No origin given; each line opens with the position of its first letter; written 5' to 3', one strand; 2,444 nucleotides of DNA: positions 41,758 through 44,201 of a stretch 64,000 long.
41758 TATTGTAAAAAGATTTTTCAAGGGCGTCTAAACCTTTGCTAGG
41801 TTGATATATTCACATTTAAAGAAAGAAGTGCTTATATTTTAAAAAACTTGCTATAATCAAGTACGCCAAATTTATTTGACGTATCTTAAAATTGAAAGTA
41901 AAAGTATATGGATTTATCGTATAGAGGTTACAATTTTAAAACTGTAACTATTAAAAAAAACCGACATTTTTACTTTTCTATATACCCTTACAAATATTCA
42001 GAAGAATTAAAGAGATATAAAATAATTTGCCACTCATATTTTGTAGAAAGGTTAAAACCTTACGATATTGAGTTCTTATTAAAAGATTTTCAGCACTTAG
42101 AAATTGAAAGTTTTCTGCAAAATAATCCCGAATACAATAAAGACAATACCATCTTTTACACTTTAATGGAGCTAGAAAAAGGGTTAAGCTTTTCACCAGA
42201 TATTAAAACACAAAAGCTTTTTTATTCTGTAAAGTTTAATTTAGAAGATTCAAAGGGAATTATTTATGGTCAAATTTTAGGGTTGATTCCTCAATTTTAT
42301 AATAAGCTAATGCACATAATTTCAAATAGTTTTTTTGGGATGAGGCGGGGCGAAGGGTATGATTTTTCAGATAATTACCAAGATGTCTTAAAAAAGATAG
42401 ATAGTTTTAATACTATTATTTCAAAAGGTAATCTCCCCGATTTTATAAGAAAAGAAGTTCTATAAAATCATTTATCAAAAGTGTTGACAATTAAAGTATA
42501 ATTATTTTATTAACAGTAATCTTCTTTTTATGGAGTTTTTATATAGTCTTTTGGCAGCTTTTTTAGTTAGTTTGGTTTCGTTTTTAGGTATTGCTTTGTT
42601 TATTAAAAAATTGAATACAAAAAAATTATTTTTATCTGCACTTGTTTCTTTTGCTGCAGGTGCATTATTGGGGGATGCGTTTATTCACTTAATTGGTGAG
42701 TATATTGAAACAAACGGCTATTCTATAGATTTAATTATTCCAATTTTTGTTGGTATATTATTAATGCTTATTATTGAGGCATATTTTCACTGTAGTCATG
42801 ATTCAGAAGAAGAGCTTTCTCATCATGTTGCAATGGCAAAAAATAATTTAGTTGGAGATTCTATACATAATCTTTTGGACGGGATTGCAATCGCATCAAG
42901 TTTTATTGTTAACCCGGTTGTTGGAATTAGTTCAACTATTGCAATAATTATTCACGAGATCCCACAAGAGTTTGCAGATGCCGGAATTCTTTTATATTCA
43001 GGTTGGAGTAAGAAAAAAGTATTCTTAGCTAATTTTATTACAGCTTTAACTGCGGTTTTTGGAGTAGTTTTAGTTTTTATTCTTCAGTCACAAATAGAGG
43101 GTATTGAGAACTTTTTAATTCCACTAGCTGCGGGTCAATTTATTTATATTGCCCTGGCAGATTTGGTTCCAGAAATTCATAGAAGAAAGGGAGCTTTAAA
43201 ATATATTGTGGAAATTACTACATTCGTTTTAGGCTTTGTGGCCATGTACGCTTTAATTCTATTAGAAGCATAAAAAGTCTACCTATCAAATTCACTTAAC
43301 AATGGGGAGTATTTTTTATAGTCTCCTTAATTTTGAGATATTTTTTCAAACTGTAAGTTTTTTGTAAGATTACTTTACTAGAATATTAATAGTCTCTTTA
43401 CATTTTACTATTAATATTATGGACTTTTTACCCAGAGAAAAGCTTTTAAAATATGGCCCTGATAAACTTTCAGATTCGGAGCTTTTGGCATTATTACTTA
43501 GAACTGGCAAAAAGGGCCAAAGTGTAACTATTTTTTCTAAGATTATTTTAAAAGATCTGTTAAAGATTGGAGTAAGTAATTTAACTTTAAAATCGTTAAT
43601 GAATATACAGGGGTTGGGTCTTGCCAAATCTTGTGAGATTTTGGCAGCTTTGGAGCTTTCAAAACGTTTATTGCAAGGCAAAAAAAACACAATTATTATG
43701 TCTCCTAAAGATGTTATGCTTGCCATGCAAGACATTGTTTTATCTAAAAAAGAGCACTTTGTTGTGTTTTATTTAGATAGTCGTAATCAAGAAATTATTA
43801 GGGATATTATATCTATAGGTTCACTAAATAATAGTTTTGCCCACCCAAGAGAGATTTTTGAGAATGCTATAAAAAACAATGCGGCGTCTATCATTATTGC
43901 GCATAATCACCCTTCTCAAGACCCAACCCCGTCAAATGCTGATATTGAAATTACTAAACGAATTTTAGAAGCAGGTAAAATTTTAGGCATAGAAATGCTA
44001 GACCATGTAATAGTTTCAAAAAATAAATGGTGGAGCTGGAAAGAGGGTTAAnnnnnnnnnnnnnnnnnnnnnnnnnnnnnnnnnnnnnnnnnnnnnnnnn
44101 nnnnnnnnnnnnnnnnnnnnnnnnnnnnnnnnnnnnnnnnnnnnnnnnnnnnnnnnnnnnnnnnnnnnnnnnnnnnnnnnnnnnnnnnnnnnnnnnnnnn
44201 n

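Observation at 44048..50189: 1910-aa low-complexity/coiled-coil giant protein coupled to a small upstream ORF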

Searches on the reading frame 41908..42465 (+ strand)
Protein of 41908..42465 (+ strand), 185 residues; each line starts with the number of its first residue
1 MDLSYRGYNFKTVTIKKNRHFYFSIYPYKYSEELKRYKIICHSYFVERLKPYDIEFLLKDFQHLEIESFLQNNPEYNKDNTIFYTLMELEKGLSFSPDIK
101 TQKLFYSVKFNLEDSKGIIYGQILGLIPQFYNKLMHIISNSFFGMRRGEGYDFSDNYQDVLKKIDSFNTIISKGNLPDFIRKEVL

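Call 3: search_protein_families(library=pfam, proteins=[window:41908-42465:+], max_evalue=0.1)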
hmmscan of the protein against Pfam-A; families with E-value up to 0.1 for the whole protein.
window:41908-42465:+ (185 aa): 0 families

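Call 41: search_protein_families(library=padloc, proteins=[window:41908-42465:+], max_evalue=0.1)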
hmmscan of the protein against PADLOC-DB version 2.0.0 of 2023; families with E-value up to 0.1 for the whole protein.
window:41908-42465:+ (185 aa): 1 family
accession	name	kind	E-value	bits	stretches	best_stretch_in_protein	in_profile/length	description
PDLC02603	DrmC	-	0.00088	17.7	0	16-59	13-56/89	DrmC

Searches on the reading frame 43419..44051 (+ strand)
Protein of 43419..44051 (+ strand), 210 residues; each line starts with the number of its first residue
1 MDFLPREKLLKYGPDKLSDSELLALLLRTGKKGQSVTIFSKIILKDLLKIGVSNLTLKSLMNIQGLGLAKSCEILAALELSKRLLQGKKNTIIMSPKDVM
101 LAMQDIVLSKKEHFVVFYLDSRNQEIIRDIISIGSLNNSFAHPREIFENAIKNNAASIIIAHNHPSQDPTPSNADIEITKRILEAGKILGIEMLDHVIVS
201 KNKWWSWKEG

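Call 3: search_protein_families(library=pfam, proteins=[window:43419-44051:+], max_evalue=0.1)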
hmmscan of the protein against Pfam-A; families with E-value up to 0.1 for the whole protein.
window:43419-44051:+ (210 aa): 3 families
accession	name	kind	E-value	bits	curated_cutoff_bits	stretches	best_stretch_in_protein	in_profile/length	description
PF04002.20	RadC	-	2.4e-40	137.7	22.1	1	94-209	2-118/121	RadC-like JAB domain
PF20582.4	UPF0758_N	-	8.8e-18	64.6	27.1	1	5-72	10-77/77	UPF0758 N-terminal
PF14464.11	Prok-JAB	-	0.016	15.5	25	1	138-183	53-94/114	Prokaryotic homologs of the JAB domain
